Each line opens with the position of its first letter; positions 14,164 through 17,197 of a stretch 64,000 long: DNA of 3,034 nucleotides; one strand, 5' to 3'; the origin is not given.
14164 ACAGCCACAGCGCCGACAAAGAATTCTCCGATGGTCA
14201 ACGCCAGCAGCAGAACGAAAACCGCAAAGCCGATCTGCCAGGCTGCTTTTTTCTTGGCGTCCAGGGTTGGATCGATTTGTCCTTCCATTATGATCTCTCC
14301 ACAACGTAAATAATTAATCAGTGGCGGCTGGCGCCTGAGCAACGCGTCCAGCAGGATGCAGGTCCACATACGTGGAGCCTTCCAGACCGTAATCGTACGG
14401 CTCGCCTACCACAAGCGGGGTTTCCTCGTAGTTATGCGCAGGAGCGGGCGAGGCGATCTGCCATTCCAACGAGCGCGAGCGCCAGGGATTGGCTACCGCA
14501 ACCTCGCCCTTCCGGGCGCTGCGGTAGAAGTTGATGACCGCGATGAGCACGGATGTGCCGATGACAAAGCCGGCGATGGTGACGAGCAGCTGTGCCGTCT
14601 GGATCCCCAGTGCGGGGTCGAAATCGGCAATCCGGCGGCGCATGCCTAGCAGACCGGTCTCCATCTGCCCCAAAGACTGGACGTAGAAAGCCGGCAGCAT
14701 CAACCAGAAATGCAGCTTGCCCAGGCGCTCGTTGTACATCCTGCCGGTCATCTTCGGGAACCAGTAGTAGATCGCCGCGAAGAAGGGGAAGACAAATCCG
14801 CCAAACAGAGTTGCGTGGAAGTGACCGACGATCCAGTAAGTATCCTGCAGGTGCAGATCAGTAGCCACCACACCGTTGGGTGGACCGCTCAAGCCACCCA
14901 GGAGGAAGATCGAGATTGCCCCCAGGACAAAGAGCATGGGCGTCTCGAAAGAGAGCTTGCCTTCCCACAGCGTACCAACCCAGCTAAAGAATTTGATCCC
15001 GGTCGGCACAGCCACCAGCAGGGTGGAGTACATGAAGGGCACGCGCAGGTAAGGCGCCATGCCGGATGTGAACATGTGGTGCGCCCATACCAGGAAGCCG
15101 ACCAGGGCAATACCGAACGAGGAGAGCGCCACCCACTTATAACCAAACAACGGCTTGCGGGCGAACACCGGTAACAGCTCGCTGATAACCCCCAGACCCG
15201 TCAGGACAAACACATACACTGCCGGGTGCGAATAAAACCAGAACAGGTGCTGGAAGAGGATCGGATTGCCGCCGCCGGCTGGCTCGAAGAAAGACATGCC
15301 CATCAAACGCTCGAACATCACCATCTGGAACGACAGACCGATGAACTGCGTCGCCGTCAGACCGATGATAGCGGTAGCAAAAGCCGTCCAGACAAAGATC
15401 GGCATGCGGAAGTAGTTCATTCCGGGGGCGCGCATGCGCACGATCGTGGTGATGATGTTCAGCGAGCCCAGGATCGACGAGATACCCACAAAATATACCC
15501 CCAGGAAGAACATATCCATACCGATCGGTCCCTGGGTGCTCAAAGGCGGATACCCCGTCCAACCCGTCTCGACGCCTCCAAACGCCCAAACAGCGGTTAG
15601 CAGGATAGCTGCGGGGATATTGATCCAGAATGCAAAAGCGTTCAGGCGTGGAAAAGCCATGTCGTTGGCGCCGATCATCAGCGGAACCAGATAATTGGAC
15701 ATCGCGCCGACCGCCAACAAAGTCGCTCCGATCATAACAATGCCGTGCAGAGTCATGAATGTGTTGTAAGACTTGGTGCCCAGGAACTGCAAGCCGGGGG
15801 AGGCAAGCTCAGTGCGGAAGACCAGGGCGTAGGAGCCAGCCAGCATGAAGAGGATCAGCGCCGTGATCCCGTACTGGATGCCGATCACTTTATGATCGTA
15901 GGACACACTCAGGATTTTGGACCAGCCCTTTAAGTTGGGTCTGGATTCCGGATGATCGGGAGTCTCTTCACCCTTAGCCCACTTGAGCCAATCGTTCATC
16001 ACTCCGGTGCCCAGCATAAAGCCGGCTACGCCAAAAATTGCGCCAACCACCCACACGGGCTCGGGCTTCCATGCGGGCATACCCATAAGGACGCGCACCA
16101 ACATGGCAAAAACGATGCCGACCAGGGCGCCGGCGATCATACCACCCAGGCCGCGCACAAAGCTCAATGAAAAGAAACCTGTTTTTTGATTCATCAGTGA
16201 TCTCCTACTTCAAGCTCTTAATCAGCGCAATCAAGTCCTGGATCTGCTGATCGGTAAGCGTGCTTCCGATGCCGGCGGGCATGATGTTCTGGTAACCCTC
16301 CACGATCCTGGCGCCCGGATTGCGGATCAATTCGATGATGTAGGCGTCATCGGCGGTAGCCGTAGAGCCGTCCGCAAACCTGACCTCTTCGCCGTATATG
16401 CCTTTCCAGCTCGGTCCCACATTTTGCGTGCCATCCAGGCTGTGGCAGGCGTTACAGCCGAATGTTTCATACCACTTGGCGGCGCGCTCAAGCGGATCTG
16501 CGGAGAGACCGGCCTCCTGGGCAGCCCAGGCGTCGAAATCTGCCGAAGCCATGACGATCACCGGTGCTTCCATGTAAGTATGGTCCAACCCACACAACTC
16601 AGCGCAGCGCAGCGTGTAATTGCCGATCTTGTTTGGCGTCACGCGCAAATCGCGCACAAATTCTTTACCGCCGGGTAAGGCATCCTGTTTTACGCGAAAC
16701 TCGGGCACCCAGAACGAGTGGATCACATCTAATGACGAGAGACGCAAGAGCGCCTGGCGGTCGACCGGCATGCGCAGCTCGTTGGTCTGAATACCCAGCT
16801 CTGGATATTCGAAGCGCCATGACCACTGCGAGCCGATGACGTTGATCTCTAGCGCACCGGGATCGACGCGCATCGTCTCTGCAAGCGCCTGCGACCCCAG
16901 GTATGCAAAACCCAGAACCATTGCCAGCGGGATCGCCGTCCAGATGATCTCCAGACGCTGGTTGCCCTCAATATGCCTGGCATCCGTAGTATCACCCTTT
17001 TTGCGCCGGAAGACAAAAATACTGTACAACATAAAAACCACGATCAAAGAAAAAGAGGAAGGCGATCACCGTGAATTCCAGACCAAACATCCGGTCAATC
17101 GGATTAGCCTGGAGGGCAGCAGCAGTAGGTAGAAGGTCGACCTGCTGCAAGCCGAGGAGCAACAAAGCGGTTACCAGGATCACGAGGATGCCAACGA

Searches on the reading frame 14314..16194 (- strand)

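Call 81: search_protein_families(library=pfam, max_evalue=0.00001, proteins=[window:14314-16194:-])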
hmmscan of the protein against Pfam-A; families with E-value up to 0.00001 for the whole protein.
window:14314-16194:- (626 aa): 1 family
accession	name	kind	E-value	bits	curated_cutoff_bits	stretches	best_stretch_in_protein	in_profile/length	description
PF00115.25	COX1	-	2.4e-142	475.3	34.8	1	104-544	2-436/436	Cytochrome C and Quinol oxidase polypeptide I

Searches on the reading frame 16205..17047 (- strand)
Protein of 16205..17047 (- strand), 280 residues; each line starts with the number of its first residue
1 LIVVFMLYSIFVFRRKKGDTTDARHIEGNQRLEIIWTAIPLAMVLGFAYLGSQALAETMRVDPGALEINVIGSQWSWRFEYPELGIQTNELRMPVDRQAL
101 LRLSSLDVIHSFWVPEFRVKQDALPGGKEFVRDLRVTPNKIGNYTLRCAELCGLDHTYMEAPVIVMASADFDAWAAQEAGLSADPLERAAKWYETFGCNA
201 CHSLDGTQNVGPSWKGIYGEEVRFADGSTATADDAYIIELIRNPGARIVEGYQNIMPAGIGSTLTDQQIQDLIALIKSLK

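Call 82: search_protein_families(library=pfam, max_evalue=0.00001, proteins=[window:16205-17047:-])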
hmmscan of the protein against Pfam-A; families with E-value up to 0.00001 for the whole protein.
window:16205-17047:- (280 aa): 3 families
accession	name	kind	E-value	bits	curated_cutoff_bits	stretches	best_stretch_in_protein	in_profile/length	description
PF00116.26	COX2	-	1.8e-15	57.3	22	1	89-165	46-117/120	Cytochrome C oxidase subunit II, periplasmic domain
PF00034.26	Cytochrom_C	-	1.6e-07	32.9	21.3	1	187-280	2-90/90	Cytochrome c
PF02790.20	COX2_TM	-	5.9e-06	26.8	22.8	0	3-45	38-79/88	Cytochrome C oxidase subunit II, transmembrane domain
